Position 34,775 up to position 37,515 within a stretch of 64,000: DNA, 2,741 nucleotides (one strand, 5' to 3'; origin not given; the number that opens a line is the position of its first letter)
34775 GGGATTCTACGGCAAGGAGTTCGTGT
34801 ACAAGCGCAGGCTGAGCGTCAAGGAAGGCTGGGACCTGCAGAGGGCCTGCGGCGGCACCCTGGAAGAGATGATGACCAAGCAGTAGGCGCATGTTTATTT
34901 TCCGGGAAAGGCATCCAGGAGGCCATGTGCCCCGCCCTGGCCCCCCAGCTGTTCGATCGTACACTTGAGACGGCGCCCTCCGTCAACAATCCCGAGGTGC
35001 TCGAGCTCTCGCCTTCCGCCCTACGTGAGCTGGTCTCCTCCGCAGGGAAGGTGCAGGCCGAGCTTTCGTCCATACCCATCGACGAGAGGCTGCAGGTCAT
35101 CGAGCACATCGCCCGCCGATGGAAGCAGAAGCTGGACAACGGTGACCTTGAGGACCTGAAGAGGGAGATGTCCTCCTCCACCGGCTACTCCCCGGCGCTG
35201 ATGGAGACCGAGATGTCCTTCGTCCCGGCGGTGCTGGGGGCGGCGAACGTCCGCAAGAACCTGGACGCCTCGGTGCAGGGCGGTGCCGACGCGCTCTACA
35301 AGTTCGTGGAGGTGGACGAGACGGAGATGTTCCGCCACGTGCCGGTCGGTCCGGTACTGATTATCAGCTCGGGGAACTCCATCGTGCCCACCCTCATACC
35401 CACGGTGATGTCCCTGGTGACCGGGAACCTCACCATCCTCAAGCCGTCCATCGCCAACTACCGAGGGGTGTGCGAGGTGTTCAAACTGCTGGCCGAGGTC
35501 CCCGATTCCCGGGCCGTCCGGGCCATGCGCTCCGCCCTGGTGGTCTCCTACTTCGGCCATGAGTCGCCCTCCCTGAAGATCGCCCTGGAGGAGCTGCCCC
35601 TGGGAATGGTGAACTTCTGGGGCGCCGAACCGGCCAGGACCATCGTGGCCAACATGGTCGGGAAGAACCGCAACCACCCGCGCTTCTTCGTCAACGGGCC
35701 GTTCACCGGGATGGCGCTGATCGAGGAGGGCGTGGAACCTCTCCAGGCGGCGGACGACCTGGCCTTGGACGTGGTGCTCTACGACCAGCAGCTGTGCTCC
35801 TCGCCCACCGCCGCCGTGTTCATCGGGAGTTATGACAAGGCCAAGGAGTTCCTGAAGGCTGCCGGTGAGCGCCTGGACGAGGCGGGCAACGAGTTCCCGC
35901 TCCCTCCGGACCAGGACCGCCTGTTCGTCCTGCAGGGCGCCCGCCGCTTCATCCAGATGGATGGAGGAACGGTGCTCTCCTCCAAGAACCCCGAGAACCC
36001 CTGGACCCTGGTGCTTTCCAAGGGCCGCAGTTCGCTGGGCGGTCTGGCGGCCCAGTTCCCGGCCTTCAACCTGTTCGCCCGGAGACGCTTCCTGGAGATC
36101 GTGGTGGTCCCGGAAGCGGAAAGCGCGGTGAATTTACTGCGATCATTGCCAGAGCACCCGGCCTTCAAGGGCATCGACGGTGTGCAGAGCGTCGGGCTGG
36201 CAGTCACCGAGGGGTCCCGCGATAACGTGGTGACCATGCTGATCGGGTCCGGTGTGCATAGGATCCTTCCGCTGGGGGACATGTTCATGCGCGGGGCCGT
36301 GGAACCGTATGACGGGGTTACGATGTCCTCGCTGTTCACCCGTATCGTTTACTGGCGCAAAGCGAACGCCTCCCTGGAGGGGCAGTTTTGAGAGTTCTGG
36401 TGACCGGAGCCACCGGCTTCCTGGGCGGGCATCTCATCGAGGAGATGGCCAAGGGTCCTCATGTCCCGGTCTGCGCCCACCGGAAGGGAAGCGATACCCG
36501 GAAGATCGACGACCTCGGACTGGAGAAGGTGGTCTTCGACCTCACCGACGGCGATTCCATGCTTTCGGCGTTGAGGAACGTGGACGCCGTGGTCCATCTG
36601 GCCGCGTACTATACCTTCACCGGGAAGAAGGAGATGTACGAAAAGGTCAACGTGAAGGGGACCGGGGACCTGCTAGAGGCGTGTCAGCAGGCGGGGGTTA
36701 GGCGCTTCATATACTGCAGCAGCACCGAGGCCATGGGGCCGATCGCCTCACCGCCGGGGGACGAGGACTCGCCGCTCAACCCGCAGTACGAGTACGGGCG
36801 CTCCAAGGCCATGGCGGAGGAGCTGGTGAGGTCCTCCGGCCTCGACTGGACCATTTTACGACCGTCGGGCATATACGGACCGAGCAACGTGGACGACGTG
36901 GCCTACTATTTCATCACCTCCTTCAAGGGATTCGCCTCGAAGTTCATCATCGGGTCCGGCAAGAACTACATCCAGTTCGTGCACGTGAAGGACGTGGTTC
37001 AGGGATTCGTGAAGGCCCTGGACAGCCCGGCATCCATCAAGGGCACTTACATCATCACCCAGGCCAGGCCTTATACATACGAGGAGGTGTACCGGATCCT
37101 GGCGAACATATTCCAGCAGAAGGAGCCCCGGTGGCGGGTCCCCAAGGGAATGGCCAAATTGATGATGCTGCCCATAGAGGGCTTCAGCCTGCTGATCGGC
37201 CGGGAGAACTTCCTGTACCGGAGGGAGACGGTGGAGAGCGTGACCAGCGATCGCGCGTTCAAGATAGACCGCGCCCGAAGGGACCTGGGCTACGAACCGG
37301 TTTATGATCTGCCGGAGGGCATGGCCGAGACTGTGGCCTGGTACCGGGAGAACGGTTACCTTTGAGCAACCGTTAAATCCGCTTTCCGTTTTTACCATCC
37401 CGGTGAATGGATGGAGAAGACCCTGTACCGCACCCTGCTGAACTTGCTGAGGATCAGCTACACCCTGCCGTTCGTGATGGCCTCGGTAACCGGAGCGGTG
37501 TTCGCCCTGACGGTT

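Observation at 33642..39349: LuxE-LuxC-SDR-UbiA operon with an overlapping convergent radical SAM gene: a possible carboxylate-reduction/prenylation lipid or cofactor pathway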

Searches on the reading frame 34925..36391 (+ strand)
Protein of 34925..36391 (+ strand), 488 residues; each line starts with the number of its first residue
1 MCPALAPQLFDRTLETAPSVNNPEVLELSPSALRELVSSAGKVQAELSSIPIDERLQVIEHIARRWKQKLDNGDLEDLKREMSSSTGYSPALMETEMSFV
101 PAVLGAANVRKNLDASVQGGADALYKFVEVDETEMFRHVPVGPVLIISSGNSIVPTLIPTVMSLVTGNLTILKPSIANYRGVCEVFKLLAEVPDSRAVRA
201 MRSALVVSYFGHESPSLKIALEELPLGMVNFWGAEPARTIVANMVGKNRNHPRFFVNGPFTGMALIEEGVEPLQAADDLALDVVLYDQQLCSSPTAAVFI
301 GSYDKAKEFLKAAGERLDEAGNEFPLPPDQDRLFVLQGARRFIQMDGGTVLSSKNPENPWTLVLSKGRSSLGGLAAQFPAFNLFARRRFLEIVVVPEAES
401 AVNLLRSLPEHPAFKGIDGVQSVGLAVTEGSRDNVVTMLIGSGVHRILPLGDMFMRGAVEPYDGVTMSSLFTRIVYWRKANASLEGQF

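Call 3: search_protein_families(library=pfam, proteins=[window:34925-36391:+], max_evalue=0.01)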
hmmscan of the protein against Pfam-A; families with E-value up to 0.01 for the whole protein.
window:34925-36391:+ (488 aa): 2 families
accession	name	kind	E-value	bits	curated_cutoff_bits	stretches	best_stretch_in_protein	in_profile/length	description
PF05893.19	LuxC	-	9.1e-30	104.3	21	1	49-466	3-393/401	Acyl-CoA reductase (LuxC)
PF00171.27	Aldedh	-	1.7e-06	27.3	23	1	29-296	27-274/461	Aldehyde dehydrogenase family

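Call 4: search_protein_families(library=ncbifam, proteins=[window:34925-36391:+], max_evalue=0.01)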
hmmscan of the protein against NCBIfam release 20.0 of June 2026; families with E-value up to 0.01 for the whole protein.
window:34925-36391:+ (488 aa): 1 family
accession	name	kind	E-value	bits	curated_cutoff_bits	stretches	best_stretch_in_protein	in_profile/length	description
NF052251.1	LCFA_red_LuxC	equivalog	3.6e-09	35.6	750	1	50-320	53-313/478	long-chain-fatty-acyl-CoA reductase LuxC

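Call 19: search_solved_structures(query=window:34925-36391:+, max_evalue=0.01, show_alignments=1)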
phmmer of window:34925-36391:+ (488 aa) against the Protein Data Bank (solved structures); distinct sequences matched with E-value up to 0.01: 1.
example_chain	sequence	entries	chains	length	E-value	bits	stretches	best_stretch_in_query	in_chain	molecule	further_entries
7xc6_A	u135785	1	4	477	6.7e-06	28.4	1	42-311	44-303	Long-chain acyl-protein thioester reductase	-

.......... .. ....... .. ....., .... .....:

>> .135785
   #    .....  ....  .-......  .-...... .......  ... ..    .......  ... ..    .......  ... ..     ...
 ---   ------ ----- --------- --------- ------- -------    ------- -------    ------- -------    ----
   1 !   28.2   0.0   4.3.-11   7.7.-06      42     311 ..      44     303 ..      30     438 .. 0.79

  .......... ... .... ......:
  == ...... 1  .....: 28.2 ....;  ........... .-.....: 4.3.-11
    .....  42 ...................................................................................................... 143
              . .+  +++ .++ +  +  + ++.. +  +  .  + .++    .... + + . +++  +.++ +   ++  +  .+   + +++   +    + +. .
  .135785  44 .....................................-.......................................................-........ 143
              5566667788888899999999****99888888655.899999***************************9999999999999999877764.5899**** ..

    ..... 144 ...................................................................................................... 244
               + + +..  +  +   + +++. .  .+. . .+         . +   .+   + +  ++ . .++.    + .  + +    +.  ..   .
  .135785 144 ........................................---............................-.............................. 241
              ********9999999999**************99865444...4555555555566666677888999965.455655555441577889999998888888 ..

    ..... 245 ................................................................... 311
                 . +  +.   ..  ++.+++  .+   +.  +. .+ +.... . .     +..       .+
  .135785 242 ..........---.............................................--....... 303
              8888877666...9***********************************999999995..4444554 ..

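Call 71: search_protein_families(library=padloc, proteins=[window:34925-36391:+], max_evalue=0.001)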
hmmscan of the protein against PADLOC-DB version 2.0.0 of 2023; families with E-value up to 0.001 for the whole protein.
window:34925-36391:+ (488 aa): 0 families

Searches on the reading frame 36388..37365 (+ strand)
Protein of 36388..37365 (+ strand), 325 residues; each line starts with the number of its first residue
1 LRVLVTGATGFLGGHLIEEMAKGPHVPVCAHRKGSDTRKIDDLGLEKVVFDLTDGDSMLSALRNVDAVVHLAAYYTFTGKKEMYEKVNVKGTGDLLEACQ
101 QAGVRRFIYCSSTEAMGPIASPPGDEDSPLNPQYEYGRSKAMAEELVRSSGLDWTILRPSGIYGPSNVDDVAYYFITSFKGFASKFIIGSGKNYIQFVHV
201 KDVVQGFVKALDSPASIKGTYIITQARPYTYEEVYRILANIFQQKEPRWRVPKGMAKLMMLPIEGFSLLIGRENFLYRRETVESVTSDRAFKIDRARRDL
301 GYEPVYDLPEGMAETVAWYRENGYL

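Call 3: search_protein_families(library=pfam, proteins=[window:36388-37365:+], max_evalue=0.01)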
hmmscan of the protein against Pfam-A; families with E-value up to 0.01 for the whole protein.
window:36388-37365:+ (325 aa): 8 families
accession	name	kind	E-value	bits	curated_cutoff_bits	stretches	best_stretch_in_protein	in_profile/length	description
PF01370.27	Epimerase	-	3e-42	145.1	20.9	1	3-218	1-232/240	NAD dependent epimerase/dehydratase family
PF01073.25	3Beta_HSD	-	1.4e-34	119.8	22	1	4-249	1-276/280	3-beta hydroxysteroid dehydrogenase/isomerase family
PF16363.11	GDP_Man_Dehyd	-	3.8e-27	96.1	27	1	4-315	1-332/332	GDP-mannose 4,6 dehydratase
PF13460.12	NAD_binding_10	-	2.3e-24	86.7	27.2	1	7-165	1-149/184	NAD(P)H-binding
PF07993.18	NAD_binding_4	-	2.9e-20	72.9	20.1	2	62-167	86-212/258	Male sterility protein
PF04321.23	RmlD_sub_bind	-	2.7e-19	69.8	27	1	1-167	1-156/287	RmlD substrate binding domain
PF05368.20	NmrA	-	2.3e-13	50.8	27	1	2-252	4-244/298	NmrA-like family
PF02719.21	Polysacc_synt_2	-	5.6e-09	36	20.2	1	3-119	1-135/293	Polysaccharide biosynthesis protein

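Call 4: search_protein_families(library=ncbifam, proteins=[window:36388-37365:+], max_evalue=0.01)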
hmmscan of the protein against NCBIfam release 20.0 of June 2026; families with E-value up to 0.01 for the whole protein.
window:36388-37365:+ (325 aa): 33 families (the best 25 are shown)
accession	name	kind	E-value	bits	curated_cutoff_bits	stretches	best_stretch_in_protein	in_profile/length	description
TIGR03466.1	HpnA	hypoth_equivalog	9.8e-42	143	367.65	1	1-325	1-327/327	hopanoid-associated sugar epimerase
NF052578.1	StrlDmthSdmBMthl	equivalog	1.8e-34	120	600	1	1-324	1-327/328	sterol demethylase protein SdmB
NF042422.1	oxyalk_red_OleD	equivalog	6.9e-33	114.4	580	1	1-317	1-326/329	2-alkyl-3-oxoalkanoate reductase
NF042423.1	oxyalk_red_Shew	equivalog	5.5e-29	101.3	580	1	2-313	10-329/331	2-alkyl-3-oxoalkanoate reductase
TIGR04180.1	EDH_00030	hypoth_equivalog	1e-25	90.4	475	1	3-243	1-257/297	NAD-dependent 4,6-dehydratase LegB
TIGR01181.1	dTDP_gluc_dehyt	equivalog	1.5e-23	83.4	365.1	1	2-322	1-314/321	dTDP-glucose 4,6-dehydratase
TIGR01179.1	galE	equivalog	7.3e-22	77.6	262.3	1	2-149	1-158/332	UDP-glucose 4-epimerase GalE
TIGR01746.1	Thioester-redct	subfamily_domain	5.8e-21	75.1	213.35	2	42-167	74-200/371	thioester reductase domain-containing protein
NF005539.0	PRK07201.1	equivalog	9.4e-21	74.2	549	1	1-257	1-284/657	SDR family oxidoreductase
TIGR02197.1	heptose_epim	equivalog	2.4e-20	73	274.6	1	3-262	1-265/316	ADP-glyceromanno-heptose 6-epimerase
NF058621.1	DiazavRedAvaA7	equivalog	1.5e-19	70.7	400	1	1-259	1-264/304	3-diazoavenalumate denitrifying reductase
TIGR01214.1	rmlD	equivalog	3.2e-16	59.3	224.05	1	2-168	1-156/285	dTDP-4-dehydrorhamnose reductase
NF043036.1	ErythonDh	equivalog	2e-15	56.8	325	1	1-148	1-161/321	D-erythronate dehydrogenase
NF050030.1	thlkprotThyD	equivalog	9e-15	54.6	400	1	1-252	1-259/305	thylakoid membrane protein ThyD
NF004520.0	PRK05865.1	equivalog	2.1e-14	52.4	1509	1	1-231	1-191/854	sugar epimerase family protein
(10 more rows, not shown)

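Call 20: search_solved_structures(query=window:36388-37365:+, max_evalue=1e-10)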
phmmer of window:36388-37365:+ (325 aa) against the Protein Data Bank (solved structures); distinct sequences matched with E-value up to 1e-10: 65 (the best 60 are shown).
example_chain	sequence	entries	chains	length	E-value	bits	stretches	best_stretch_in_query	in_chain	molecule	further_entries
3wj7_A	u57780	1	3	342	3e-29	105.4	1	4-324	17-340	Putative oxidoreductase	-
1r66_A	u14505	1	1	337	9.2e-26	94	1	1-211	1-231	TDP-glucose-4,6-dehydratase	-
1r6d_A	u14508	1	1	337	1.6e-25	93.2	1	1-211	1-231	TDP-glucose-4,6-dehydratase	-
6jkg_A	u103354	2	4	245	1.2e-22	83.7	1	2-212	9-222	Sterol-4-alpha-carboxylate 3-dehydrogenase, decarboxylating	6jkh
8rdg_A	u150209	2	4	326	5e-21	78.4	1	1-212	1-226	SDR family NAD(P)-dependent oxidoreductase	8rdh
8shh_A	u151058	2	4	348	5.6e-21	78.3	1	2-223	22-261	dTDP-glucose 4,6-dehydratase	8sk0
6wjb_A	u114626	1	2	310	1.3e-20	77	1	2-217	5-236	NAD-dependent epimerase/dehydratase family protein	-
8rdi_A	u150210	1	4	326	1.8e-20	76.6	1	1-212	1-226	SDR family NAD(P)-dependent oxidoreductase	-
6wj9_A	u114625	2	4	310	1.2e-19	73.9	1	2-217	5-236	NAD-dependent epimerase/dehydratase family protein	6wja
4id9_A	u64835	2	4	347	1.7e-18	70.1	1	3-162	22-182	SHORT-CHAIN DEHYDROGENASE/REDUCTASE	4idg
4zrm_A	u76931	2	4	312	2.1e-16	63.3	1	1-253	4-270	UDP-glucose 4-epimerase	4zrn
6kv9_A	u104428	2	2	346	2.2e-16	63.2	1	3-208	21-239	MoeE5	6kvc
3m2p_A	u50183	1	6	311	2.4e-16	63.1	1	2-246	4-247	UDP-N-acetylglucosamine 4-epimerase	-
7k3p_A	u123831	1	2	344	3.6e-16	62.5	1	2-151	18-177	UDP-glucose 4-epimerase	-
3ehe_A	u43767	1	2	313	6.4e-16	61.7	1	3-211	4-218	UDP-glucose 4-epimerase (GalE-1)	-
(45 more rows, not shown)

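Call 71: search_protein_families(library=padloc, proteins=[window:36388-37365:+], max_evalue=0.001)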
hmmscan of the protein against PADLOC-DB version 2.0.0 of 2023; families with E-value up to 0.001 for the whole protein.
window:36388-37365:+ (325 aa): 0 families
